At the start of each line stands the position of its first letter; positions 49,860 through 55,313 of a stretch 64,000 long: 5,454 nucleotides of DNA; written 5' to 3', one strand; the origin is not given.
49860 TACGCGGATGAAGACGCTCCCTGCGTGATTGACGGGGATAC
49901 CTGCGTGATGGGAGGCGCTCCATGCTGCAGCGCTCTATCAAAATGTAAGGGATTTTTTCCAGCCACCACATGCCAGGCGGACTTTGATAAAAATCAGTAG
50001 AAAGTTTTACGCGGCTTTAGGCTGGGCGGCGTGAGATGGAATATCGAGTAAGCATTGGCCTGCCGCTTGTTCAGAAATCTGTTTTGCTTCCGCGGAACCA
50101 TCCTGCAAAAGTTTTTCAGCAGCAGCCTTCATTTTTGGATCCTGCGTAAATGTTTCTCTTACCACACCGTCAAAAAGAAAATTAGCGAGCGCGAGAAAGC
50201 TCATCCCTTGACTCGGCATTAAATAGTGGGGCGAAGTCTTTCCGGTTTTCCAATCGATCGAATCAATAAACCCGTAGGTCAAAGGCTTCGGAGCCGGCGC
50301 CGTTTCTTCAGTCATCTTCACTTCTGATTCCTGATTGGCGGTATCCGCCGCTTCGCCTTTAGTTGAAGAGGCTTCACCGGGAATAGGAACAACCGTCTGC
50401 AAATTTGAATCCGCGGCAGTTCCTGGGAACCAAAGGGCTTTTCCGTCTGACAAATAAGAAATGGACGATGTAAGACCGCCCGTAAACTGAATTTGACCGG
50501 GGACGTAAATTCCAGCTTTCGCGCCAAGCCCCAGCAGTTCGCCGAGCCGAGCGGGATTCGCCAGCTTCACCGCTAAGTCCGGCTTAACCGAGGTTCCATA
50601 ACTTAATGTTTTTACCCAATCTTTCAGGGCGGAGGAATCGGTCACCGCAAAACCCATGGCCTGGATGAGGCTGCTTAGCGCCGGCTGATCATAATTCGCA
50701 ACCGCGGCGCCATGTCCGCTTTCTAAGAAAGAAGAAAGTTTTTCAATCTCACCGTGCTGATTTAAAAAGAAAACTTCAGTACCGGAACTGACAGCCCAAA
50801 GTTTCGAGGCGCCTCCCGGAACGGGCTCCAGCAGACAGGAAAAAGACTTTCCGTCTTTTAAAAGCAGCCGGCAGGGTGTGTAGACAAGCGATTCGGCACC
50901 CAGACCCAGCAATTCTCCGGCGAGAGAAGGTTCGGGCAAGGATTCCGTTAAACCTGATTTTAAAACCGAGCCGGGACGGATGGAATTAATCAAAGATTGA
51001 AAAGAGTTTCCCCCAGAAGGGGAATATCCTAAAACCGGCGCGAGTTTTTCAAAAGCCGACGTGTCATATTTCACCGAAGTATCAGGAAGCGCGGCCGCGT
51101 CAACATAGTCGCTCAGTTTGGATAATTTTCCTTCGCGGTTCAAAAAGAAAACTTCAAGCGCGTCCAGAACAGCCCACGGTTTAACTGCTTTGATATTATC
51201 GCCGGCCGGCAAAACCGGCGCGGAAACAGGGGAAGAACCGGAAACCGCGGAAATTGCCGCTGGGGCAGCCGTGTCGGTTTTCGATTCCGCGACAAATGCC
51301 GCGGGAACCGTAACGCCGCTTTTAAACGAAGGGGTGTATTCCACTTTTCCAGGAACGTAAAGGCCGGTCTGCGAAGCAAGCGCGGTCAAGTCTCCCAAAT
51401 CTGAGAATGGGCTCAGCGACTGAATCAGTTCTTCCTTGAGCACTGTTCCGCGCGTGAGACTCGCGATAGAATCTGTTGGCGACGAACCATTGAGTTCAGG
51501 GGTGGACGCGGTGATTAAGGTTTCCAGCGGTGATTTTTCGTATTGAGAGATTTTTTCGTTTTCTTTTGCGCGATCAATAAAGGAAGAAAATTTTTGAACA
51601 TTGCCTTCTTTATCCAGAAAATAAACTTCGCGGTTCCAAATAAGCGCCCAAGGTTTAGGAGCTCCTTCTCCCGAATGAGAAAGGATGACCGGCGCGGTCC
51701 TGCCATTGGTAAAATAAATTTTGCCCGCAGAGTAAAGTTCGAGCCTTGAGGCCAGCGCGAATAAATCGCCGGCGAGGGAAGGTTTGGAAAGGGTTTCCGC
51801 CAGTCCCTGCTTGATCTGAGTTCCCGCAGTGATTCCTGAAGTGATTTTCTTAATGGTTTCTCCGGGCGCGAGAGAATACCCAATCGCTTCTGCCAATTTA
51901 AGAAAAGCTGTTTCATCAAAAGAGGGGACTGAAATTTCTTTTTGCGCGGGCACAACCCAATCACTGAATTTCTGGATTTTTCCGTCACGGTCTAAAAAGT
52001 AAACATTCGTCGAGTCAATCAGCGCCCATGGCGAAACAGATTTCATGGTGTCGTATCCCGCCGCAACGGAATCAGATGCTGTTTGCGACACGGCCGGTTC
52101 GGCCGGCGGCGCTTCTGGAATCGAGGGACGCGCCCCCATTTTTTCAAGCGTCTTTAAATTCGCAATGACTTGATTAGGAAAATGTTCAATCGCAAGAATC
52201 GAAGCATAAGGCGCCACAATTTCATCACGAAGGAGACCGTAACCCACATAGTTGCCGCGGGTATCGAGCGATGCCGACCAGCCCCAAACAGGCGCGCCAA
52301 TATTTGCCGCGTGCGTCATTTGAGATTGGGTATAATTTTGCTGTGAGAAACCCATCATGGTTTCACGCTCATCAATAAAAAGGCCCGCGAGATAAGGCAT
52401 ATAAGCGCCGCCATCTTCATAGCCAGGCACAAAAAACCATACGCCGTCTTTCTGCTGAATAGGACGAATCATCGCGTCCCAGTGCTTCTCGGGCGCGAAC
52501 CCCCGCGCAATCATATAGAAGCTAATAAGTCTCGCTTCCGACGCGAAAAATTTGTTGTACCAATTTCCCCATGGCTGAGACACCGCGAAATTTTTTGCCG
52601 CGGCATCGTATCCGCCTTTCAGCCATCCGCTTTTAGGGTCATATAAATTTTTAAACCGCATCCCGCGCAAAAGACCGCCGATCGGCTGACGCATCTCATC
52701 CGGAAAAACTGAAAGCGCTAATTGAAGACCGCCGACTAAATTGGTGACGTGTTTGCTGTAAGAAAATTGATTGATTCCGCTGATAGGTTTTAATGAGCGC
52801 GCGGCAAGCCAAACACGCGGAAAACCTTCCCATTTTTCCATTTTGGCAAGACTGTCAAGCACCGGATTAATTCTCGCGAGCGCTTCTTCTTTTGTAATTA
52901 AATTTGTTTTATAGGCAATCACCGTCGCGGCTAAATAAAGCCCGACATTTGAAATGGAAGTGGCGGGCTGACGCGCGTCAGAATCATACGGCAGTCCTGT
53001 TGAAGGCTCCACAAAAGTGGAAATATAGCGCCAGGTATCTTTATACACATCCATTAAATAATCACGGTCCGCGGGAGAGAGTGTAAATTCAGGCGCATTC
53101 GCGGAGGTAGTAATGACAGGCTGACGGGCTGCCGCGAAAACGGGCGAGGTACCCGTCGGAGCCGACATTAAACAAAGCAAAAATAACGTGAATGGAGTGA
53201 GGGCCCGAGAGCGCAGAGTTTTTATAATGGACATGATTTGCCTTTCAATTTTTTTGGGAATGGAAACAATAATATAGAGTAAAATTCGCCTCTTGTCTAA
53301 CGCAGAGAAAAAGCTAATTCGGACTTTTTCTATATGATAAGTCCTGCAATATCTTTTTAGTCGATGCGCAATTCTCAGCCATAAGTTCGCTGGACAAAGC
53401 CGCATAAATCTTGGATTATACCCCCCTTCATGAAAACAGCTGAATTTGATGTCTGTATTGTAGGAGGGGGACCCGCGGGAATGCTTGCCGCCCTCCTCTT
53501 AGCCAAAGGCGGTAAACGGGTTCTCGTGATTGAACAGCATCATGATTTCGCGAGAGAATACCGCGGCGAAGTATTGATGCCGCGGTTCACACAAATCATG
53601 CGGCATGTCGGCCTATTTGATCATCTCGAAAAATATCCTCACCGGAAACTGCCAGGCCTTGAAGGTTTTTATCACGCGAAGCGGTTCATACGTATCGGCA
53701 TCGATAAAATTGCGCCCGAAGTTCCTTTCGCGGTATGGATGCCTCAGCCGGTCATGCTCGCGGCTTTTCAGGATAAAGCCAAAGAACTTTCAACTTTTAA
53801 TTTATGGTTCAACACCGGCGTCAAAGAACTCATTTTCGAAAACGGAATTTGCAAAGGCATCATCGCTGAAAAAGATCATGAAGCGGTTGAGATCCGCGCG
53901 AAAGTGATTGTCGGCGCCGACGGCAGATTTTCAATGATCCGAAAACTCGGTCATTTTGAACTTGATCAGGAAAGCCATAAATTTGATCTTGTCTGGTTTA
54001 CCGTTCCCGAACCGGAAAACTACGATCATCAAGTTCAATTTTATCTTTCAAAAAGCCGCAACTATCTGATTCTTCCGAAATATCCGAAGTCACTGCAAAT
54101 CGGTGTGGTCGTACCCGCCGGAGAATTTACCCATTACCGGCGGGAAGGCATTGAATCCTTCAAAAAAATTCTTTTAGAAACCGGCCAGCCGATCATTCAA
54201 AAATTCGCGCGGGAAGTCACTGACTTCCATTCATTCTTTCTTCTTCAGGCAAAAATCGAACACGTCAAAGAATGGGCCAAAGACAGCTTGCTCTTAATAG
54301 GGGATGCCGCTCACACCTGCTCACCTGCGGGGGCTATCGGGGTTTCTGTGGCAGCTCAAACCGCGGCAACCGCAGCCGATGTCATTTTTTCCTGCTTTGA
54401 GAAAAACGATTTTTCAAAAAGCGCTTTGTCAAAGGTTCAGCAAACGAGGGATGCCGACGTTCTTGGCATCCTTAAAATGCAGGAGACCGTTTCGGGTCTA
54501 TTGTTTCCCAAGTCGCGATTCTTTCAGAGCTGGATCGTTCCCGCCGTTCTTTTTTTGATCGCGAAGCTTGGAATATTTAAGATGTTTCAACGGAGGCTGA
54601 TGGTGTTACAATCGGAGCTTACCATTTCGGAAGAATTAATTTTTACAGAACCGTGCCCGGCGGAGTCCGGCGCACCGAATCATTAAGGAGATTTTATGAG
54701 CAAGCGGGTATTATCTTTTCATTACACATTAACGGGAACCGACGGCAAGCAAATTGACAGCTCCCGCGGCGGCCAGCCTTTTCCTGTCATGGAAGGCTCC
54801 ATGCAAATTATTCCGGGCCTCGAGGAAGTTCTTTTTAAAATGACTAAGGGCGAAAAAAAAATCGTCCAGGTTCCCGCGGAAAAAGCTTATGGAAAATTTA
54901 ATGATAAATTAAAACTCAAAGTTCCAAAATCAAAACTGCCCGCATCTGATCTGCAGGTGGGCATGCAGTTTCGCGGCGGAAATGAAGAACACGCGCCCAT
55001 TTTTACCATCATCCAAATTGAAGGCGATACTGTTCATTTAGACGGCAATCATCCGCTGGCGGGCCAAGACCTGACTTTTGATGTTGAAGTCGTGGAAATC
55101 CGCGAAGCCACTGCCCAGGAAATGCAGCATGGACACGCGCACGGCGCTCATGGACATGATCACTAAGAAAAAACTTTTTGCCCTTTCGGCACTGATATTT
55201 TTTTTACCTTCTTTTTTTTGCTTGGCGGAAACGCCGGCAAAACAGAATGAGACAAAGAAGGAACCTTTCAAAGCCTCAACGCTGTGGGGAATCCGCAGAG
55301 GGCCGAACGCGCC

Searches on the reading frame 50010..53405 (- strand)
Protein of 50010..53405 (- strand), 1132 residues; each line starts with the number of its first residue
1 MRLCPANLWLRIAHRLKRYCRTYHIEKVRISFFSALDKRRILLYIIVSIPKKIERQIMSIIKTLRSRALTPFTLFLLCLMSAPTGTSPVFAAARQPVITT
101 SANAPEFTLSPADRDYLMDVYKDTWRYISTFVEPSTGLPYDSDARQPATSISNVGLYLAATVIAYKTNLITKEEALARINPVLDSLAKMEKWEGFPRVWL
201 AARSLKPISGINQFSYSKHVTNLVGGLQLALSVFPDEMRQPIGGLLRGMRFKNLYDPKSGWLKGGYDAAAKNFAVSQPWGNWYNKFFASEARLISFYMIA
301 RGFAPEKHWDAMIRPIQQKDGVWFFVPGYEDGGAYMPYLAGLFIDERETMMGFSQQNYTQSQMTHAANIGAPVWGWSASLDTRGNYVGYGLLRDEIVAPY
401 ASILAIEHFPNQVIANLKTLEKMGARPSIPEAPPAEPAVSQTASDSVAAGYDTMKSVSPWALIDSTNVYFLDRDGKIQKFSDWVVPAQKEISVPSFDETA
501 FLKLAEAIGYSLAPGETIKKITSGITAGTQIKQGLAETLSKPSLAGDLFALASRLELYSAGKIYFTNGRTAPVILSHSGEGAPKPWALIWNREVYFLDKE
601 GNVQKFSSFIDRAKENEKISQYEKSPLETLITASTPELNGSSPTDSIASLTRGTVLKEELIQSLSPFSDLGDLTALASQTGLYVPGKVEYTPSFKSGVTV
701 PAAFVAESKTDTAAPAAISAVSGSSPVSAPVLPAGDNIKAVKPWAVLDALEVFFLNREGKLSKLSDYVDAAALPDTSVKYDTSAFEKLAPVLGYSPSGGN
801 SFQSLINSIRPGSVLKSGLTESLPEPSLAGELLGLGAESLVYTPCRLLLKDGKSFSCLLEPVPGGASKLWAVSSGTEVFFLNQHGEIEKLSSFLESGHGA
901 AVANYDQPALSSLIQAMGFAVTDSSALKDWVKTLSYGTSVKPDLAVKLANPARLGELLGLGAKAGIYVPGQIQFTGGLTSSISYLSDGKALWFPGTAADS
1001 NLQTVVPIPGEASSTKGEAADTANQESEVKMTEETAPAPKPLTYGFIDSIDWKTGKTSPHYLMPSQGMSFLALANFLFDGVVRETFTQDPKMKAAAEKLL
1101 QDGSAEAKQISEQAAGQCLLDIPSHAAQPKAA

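Call 34: search_protein_families(library=pfam, proteins=[window:50010-53405:-], max_evalue=0.001)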
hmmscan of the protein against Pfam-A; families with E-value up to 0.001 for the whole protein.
window:50010-53405:- (1132 aa): 2 families
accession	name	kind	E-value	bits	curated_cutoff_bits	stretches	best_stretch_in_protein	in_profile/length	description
PF10091.15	Glycoamylase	-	3.2e-08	33.8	27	1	353-424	88-167/221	Putative glucoamylase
PF11329.14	DUF3131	-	4.7e-08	32.9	20.3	1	122-207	4-89/367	Protein of unknown function (DUF3131)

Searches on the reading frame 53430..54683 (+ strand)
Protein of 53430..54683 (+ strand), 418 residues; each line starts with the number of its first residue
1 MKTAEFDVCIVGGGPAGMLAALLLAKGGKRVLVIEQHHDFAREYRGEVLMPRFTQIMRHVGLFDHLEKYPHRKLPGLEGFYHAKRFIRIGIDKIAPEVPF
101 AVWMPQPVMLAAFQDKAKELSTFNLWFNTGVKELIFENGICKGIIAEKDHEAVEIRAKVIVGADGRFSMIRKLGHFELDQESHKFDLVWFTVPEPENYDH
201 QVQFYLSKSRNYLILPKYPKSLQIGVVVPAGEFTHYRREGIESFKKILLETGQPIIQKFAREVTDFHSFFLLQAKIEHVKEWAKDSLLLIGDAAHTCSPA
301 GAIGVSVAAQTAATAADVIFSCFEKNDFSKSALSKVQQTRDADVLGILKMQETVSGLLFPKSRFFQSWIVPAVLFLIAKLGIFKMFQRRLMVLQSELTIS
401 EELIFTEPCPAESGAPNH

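Call 34: search_protein_families(library=pfam, proteins=[window:53430-54683:+], max_evalue=0.001)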
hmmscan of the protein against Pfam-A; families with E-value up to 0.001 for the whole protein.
window:53430-54683:+ (418 aa): 10 families
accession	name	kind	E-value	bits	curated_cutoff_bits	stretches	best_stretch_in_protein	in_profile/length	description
PF01494.25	FAD_binding_3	-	3.5e-36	125.6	22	1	6-316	2-315/349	FAD binding domain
PF00890.30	FAD_binding_2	-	2.9e-12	47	20.4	1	7-38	1-32/414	FAD binding domain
PF12831.13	FAD_oxidored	-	2e-08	34.4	27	1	7-37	1-31/416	FAD dependent oxidoreductase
PF13450.12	NAD_binding_8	-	7.8e-08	32.9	21.9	1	10-40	1-31/68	NAD(P)-binding Rossmann-like domain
PF03486.20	HI0933_like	-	7.7e-07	29.2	50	1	7-42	2-37/244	HI0933-like protein Rossmann domain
PF01266.30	DAO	-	2.3e-06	27.8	27.9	1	7-42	1-36/353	FAD dependent oxidoreductase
PF07992.20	Pyr_redox_2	-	1.9e-05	24.7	26.1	1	6-37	1-32/291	Pyridine nucleotide-disulphide oxidoreductase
PF01946.23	Thi4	-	6.3e-05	22.8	26.2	1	2-37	14-50/235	Thi4 family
PF04820.20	Trp_halogenase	-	9e-05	21.9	21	1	7-63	1-60/458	Tryptophan halogenase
PF01134.28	GIDA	-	0.00011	21.9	22.1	1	7-39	1-33/391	Glucose inhibited division protein A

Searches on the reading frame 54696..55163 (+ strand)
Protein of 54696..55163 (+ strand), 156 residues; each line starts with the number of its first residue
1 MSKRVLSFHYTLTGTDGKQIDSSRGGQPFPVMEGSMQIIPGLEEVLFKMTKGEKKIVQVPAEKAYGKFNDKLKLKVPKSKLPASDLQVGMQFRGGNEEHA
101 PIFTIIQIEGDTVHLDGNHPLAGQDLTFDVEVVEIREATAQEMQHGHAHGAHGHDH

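Call 34: search_protein_families(library=pfam, proteins=[window:54696-55163:+], max_evalue=0.001)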
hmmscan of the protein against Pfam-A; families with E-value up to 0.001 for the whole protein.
window:54696-55163:+ (156 aa): 1 family
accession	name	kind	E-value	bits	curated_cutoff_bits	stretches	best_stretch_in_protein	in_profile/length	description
PF00254.34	FKBP_C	-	7.6e-15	55.5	21.1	1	5-132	10-93/94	FKBP-type peptidyl-prolyl cis-trans isomerase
